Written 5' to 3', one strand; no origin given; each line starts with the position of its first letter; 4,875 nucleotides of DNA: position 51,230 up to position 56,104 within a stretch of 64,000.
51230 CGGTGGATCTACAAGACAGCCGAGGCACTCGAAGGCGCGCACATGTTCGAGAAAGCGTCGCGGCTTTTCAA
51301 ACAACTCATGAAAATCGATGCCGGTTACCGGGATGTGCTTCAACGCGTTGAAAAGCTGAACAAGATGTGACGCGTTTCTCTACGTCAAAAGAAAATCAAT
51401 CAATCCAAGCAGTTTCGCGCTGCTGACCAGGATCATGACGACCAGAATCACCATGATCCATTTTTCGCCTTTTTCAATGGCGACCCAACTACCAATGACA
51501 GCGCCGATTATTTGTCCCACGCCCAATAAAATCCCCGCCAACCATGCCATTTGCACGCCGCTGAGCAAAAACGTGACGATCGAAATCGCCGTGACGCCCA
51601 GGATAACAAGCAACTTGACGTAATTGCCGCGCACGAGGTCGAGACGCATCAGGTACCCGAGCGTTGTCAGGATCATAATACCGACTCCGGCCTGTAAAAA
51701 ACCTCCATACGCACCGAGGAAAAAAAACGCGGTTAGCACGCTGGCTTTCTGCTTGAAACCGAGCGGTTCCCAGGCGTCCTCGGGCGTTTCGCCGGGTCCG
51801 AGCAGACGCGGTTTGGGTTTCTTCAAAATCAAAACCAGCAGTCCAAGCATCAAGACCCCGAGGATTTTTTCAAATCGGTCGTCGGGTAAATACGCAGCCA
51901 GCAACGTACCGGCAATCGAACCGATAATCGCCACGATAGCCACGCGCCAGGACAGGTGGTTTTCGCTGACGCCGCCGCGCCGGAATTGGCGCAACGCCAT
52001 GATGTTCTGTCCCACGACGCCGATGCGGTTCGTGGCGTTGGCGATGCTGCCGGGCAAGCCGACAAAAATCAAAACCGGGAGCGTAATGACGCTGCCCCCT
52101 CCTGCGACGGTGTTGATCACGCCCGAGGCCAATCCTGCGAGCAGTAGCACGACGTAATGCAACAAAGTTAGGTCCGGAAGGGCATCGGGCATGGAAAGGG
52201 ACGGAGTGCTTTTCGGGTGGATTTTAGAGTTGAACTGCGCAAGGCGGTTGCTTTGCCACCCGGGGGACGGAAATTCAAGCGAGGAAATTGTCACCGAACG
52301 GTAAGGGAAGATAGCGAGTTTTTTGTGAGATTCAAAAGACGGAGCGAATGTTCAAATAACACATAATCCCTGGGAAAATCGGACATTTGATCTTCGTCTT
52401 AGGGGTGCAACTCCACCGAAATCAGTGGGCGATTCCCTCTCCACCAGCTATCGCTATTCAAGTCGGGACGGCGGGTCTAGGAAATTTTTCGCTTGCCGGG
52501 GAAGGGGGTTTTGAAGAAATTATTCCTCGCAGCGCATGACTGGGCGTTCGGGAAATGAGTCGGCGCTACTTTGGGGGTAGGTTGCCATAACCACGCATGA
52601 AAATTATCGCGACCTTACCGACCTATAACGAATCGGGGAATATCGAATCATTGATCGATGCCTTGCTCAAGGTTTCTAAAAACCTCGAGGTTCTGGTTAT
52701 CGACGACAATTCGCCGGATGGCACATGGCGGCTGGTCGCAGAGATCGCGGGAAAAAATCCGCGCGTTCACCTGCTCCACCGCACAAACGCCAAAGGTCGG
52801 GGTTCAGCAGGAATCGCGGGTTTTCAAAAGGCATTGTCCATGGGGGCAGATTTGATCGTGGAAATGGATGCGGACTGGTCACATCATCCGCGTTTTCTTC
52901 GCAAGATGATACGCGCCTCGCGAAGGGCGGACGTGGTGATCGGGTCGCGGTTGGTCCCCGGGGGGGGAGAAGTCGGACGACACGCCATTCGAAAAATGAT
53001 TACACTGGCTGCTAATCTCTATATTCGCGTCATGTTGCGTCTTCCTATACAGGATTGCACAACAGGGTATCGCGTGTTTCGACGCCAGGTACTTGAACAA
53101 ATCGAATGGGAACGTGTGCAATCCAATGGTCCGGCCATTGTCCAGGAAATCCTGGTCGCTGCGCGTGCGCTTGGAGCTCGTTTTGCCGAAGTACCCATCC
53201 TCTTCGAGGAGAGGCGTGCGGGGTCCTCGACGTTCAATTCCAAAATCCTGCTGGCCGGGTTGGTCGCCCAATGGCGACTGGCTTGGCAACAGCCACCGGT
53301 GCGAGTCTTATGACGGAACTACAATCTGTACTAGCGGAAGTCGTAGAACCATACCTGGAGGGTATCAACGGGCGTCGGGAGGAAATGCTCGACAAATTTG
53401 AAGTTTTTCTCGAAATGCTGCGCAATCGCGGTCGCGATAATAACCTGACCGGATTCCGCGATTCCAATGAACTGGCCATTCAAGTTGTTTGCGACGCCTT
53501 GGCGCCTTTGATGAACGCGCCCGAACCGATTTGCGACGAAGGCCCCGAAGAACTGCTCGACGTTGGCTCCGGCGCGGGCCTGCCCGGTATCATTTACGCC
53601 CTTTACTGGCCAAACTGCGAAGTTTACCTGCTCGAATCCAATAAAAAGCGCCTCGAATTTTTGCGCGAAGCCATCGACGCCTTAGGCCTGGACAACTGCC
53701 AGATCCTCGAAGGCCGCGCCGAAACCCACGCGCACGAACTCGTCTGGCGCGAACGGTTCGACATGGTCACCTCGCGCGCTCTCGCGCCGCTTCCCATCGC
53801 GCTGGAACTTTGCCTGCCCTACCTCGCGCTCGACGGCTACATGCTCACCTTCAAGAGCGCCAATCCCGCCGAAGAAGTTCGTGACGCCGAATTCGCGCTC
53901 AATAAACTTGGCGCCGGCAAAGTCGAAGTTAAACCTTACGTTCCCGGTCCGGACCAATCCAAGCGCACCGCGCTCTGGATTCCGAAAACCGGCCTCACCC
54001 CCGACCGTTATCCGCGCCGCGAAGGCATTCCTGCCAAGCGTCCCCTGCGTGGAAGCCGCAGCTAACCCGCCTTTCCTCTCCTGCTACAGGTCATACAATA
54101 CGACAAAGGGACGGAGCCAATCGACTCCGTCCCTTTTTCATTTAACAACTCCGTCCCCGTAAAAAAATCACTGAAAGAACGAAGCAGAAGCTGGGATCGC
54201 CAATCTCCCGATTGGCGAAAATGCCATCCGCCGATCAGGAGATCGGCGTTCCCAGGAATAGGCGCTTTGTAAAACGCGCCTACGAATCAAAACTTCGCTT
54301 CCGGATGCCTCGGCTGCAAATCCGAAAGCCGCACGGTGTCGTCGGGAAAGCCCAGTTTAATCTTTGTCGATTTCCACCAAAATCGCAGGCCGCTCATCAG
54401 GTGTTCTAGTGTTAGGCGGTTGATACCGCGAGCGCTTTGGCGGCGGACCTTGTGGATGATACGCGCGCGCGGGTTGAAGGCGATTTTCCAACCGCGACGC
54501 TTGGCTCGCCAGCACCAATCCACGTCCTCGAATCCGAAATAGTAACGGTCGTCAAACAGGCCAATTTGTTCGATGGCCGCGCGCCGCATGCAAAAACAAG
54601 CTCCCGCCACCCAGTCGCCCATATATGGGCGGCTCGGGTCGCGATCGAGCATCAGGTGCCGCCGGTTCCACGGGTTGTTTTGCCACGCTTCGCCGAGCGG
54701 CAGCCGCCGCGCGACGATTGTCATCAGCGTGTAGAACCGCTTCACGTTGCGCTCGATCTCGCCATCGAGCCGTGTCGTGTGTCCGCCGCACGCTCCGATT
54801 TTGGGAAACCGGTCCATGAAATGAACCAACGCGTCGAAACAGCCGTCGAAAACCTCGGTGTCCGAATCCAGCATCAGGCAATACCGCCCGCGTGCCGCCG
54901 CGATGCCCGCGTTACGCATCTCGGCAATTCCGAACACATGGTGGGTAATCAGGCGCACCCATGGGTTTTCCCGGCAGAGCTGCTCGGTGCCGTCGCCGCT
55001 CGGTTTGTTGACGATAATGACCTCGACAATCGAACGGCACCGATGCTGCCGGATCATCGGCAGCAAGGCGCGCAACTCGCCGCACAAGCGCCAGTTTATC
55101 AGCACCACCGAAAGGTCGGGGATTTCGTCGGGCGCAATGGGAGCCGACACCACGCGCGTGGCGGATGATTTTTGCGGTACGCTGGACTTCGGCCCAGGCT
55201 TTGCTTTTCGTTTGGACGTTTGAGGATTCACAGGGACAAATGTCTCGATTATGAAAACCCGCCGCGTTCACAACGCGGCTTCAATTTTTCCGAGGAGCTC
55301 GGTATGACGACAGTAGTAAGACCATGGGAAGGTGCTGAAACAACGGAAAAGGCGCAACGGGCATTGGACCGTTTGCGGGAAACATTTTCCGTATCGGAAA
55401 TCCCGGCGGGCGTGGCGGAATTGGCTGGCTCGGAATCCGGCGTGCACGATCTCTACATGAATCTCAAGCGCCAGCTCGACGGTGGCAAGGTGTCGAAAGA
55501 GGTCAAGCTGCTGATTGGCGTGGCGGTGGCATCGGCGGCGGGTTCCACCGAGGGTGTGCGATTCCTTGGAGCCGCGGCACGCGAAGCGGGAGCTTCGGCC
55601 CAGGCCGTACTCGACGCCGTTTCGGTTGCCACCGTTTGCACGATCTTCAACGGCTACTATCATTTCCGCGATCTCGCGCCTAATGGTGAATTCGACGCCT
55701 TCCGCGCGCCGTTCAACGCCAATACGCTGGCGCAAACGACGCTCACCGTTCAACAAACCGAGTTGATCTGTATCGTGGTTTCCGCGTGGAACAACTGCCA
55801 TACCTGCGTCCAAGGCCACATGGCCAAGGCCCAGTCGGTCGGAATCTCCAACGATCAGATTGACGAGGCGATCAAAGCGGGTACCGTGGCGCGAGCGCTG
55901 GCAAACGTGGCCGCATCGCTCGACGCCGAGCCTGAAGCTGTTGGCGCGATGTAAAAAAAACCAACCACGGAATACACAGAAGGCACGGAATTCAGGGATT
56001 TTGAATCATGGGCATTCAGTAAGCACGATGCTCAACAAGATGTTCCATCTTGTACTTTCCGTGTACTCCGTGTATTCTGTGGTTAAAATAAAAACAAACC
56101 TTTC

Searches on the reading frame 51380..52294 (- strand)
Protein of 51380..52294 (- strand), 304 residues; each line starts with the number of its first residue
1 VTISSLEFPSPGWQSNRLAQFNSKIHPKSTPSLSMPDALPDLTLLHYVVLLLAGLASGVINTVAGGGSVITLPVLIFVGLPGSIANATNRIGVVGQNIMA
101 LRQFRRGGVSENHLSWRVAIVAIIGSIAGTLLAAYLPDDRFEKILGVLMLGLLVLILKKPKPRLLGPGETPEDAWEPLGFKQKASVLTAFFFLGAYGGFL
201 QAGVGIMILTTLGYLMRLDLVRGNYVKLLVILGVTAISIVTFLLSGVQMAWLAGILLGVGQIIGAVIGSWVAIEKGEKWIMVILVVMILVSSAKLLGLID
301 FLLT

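Call 54: search_protein_families(library=pfam, proteins=[window:51380-52294:-], max_evalue=0.001)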
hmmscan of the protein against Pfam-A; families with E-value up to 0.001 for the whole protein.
window:51380-52294:- (304 aa): 1 family
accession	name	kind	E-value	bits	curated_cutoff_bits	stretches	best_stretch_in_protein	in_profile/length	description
PF01925.25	TauE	-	4.6e-39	134.9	32.6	1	50-295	1-237/237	Sulfite exporter TauE/SafE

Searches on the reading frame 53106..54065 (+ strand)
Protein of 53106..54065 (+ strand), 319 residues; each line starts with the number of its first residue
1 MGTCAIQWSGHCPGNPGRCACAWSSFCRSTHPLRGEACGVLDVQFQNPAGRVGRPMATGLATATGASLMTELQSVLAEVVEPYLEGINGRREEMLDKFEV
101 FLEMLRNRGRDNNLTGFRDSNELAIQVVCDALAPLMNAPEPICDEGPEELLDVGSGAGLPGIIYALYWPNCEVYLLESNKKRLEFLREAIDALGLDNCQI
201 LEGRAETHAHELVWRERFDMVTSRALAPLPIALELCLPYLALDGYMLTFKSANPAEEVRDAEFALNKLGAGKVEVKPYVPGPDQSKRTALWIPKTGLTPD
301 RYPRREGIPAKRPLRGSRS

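Call 54: search_protein_families(library=pfam, proteins=[window:53106-54065:+], max_evalue=0.001)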
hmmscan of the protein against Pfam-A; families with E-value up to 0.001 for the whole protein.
window:53106-54065:+ (319 aa): 5 families
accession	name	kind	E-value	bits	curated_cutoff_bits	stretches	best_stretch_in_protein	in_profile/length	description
PF02527.21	GidB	-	6.9e-37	127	27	1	96-276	3-174/184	rRNA small subunit methyltransferase G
PF13847.12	Methyltransf_31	-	9.4e-09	35.5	27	1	148-227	5-84/145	Methyltransferase domain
PF13649.12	Methyltransf_25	-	0.00015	22.9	27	1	151-225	2-73/97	Methyltransferase domain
PF10294.15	Methyltransf_16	-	0.00024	21.4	21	1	148-221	48-116/174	Lysine methyltransferase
PF05175.20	MTS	-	0.00094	19.3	23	0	148-205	33-90/170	Methyltransferase small domain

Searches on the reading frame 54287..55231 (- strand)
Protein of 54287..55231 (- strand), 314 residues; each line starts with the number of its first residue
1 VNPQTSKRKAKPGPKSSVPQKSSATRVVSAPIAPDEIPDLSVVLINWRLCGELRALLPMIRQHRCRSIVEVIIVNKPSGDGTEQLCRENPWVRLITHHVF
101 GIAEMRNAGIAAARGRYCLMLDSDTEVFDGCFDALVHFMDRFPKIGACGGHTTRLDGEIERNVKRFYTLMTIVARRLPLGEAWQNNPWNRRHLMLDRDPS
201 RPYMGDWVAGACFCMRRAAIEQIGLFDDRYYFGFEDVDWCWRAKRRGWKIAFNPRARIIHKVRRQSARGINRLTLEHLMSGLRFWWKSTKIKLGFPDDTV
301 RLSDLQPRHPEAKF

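Call 54: search_protein_families(library=pfam, proteins=[window:54287-55231:-], max_evalue=0.001)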
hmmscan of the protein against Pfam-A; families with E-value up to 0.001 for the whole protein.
window:54287-55231:- (314 aa): 3 families
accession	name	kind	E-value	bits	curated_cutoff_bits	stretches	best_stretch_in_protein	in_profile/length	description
PF00535.33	Glycos_transf_2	-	1.7e-15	57.8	23.3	1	61-222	22-166/168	Glycosyl transferase family 2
PF13641.12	Glyco_tranf_2_3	-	1.5e-13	51.8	27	1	39-266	2-217/230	Glycosyltransferase like family 2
PF13632.12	Glyco_trans_2_3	-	3.5e-09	37.2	27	1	119-262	3-125/198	Glycosyl transferase family group 2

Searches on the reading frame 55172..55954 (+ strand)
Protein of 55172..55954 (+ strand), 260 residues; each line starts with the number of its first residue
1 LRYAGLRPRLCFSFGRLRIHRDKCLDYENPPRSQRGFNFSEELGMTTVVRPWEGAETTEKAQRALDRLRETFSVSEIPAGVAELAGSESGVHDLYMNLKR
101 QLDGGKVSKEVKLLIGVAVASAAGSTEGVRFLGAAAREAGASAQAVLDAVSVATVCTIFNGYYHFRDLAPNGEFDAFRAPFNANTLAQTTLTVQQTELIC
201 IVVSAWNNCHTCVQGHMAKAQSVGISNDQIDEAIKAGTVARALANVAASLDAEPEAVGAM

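Call 54: search_protein_families(library=pfam, proteins=[window:55172-55954:+], max_evalue=0.001)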
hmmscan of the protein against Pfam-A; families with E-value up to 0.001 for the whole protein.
window:55172-55954:+ (260 aa): 1 family
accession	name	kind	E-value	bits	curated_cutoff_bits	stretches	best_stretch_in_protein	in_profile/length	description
PF02627.25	CMD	-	4.3e-17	62.3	23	2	173-251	2-80/84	Carboxymuconolactone decarboxylase family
